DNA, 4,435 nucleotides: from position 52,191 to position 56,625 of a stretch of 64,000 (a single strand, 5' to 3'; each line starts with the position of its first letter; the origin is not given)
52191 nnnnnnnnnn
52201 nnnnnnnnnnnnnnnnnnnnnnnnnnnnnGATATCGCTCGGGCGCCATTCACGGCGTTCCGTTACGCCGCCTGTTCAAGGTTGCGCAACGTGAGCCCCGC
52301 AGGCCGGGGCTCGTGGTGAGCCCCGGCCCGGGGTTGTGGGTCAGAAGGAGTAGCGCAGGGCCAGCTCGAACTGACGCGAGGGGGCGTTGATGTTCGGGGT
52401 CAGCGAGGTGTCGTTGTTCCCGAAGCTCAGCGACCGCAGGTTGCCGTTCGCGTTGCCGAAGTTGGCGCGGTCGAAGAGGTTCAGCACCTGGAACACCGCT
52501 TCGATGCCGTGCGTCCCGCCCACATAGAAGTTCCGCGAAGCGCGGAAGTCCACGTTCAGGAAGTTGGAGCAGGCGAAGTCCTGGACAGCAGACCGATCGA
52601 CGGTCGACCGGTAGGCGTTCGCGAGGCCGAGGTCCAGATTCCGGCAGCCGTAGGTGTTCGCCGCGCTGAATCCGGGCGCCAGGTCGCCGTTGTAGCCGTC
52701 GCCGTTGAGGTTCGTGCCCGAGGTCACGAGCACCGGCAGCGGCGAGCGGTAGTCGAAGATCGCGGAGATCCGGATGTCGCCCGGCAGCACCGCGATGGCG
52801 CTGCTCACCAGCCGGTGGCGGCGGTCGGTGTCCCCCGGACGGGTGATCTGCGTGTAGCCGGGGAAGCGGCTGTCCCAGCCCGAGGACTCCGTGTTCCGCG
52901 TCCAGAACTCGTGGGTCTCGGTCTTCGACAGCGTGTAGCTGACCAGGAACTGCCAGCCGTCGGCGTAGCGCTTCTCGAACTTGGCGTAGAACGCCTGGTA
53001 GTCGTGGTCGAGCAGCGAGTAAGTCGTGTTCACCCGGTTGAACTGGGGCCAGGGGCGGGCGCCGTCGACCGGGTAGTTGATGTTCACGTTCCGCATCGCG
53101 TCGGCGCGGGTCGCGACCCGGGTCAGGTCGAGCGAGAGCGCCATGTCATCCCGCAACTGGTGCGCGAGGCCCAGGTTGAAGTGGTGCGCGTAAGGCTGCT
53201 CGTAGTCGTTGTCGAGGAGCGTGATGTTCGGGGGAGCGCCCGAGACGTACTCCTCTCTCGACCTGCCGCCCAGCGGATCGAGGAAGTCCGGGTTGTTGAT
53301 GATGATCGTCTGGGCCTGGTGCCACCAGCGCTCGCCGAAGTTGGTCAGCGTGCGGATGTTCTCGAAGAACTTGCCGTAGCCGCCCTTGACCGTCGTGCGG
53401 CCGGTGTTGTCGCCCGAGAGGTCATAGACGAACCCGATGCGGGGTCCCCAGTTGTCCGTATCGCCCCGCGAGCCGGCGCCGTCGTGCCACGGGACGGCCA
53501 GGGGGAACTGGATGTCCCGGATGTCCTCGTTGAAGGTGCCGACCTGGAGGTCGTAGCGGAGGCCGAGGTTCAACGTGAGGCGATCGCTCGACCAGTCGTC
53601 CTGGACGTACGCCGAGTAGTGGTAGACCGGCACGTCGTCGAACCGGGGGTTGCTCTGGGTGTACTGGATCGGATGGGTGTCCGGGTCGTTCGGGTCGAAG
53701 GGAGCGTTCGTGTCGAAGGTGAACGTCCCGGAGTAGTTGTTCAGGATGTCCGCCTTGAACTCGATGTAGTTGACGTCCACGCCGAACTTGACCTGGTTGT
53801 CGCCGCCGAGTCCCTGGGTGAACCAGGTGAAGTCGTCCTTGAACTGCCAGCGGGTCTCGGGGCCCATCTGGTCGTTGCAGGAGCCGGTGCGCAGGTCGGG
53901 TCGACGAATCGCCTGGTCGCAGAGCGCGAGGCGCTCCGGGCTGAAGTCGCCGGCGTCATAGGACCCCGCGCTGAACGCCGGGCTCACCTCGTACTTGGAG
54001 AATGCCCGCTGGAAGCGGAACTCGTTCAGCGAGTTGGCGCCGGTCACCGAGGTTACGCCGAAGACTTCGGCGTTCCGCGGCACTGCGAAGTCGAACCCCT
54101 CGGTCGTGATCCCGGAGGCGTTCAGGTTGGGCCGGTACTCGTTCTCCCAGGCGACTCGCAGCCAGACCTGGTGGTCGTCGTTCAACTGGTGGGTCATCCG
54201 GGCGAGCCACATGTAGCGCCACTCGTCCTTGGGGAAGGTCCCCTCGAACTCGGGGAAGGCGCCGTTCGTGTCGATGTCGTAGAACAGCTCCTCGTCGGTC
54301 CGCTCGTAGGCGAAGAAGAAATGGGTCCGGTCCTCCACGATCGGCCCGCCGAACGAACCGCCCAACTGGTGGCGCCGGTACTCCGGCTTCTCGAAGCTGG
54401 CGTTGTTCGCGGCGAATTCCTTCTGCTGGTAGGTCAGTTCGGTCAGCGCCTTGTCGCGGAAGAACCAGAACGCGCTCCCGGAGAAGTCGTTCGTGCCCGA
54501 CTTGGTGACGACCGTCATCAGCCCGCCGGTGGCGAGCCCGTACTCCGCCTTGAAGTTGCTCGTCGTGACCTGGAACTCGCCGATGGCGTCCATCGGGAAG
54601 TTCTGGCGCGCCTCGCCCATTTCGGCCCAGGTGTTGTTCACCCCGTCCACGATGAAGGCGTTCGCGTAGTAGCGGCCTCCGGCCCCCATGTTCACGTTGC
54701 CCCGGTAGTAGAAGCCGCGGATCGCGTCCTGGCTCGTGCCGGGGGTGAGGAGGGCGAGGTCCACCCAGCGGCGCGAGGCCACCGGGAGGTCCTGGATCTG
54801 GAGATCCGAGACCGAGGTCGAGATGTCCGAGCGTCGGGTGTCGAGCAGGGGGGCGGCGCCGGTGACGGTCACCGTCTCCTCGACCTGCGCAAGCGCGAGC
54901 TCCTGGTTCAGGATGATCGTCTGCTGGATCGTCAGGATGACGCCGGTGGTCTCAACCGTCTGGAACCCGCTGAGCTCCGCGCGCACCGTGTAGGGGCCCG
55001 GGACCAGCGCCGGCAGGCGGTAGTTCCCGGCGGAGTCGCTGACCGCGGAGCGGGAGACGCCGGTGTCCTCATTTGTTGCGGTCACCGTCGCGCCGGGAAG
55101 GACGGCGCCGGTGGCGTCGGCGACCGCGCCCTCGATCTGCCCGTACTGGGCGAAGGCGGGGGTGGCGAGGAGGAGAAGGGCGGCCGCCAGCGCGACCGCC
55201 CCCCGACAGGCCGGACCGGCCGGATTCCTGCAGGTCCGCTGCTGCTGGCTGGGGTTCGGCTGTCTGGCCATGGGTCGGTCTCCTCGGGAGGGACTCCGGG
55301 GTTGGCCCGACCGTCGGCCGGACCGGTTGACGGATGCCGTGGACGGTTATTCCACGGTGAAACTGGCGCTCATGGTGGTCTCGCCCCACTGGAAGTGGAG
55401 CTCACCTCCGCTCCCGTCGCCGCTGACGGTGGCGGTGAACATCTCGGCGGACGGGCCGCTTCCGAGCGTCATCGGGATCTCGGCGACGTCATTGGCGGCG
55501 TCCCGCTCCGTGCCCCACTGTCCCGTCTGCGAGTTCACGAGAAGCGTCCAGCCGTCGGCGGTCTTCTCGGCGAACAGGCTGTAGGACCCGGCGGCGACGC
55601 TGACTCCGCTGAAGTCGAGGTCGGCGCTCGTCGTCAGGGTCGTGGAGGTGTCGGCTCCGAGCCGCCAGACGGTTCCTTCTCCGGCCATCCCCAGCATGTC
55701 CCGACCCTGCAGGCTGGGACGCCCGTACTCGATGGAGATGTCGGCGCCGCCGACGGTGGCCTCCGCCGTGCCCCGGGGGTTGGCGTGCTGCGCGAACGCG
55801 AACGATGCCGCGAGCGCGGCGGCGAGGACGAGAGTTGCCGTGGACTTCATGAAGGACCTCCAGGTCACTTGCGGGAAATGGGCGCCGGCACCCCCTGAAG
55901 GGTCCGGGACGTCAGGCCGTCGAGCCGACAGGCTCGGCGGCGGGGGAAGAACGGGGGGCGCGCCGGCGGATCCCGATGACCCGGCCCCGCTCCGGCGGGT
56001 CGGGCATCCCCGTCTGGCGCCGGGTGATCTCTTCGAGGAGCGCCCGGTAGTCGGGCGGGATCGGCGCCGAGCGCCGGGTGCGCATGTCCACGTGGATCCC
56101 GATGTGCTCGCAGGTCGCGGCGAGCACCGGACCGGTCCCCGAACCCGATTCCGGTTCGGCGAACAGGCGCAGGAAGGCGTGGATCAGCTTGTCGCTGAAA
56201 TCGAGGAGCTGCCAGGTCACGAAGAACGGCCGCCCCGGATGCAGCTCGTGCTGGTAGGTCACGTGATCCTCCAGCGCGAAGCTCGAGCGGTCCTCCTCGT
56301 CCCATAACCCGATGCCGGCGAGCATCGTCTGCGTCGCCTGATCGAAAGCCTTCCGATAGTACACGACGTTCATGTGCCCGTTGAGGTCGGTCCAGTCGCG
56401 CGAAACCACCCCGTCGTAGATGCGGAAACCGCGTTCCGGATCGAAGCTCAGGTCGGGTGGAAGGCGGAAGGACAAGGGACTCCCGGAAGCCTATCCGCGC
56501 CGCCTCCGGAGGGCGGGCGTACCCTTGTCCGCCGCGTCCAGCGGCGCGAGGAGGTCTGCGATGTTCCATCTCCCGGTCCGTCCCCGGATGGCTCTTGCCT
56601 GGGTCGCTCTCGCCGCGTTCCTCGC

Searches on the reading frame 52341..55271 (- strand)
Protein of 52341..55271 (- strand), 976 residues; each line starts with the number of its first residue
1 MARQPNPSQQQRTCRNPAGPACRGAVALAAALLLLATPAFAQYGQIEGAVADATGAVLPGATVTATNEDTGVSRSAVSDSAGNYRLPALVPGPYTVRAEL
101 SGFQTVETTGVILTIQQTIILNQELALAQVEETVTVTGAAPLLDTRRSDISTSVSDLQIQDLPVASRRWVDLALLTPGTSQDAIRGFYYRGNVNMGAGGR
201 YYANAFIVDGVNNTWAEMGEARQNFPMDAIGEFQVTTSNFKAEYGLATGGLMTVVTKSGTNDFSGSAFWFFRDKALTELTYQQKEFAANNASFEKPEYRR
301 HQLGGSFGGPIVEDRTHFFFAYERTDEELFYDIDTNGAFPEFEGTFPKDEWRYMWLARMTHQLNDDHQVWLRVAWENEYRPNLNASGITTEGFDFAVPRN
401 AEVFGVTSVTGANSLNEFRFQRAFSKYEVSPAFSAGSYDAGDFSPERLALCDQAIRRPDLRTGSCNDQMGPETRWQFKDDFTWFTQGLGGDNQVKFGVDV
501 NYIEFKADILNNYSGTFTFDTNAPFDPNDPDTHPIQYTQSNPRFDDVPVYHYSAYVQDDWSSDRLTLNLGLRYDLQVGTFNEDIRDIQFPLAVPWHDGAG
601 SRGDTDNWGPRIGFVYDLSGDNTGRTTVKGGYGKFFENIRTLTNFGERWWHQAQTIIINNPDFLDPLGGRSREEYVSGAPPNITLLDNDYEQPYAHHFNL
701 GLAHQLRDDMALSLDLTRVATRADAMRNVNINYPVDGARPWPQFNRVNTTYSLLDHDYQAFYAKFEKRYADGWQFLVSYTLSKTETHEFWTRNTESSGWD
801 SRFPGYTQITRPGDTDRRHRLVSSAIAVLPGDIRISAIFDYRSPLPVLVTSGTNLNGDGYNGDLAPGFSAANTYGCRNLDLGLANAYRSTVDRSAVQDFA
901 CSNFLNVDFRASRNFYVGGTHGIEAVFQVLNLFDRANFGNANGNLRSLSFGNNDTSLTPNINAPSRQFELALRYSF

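Call 79: search_protein_families(library=pfam, proteins=[window:52341-55271:-], max_evalue=0.00001)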
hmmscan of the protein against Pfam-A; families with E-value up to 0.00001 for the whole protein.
window:52341-55271:- (976 aa): 3 families
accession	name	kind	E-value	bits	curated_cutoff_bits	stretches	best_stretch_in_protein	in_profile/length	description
PF25183.1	OMP_b-brl_4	-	1.8e-74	252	30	2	349-956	151-830/838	Outer membrane beta barrel domain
PF13620.12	CarboxypepD_reg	-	1.5e-21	76.9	32.3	1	45-124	1-80/82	Carboxypeptidase regulatory-like domain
PF13715.12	CarbopepD_reg_2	-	2.6e-08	34.2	32.2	1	46-130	1-81/88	CarboxypepD_reg-like domain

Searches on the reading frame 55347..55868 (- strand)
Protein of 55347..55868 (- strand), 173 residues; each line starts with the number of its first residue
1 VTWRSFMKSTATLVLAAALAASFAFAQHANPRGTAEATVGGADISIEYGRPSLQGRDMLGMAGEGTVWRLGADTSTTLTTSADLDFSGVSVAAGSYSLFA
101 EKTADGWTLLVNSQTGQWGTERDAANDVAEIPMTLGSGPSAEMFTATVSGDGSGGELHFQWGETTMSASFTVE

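Call 79: search_protein_families(library=pfam, proteins=[window:55347-55868:-], max_evalue=0.00001)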
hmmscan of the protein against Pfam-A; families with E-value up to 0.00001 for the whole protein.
window:55347-55868:- (173 aa): 1 family
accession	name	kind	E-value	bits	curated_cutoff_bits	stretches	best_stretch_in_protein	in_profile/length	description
PF11138.13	DUF2911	-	3.4e-33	115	27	1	31-168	2-143/145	Protein of unknown function (DUF2911)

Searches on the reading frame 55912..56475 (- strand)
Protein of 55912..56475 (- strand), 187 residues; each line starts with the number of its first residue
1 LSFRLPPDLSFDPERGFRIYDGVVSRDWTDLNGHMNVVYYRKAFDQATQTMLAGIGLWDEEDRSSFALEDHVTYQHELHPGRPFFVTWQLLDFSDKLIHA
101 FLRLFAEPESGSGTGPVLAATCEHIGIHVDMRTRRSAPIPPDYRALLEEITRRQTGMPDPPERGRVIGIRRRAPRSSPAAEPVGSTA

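Call 79: search_protein_families(library=pfam, proteins=[window:55912-56475:-], max_evalue=0.00001)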
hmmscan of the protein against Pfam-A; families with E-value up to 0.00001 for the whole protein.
window:55912-56475:- (187 aa): 1 family
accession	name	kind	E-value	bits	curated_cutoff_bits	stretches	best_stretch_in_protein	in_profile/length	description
PF13279.12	4HBT_2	-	1.8e-22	80.5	25.5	1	27-145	4-120/122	Thioesterase-like superfamily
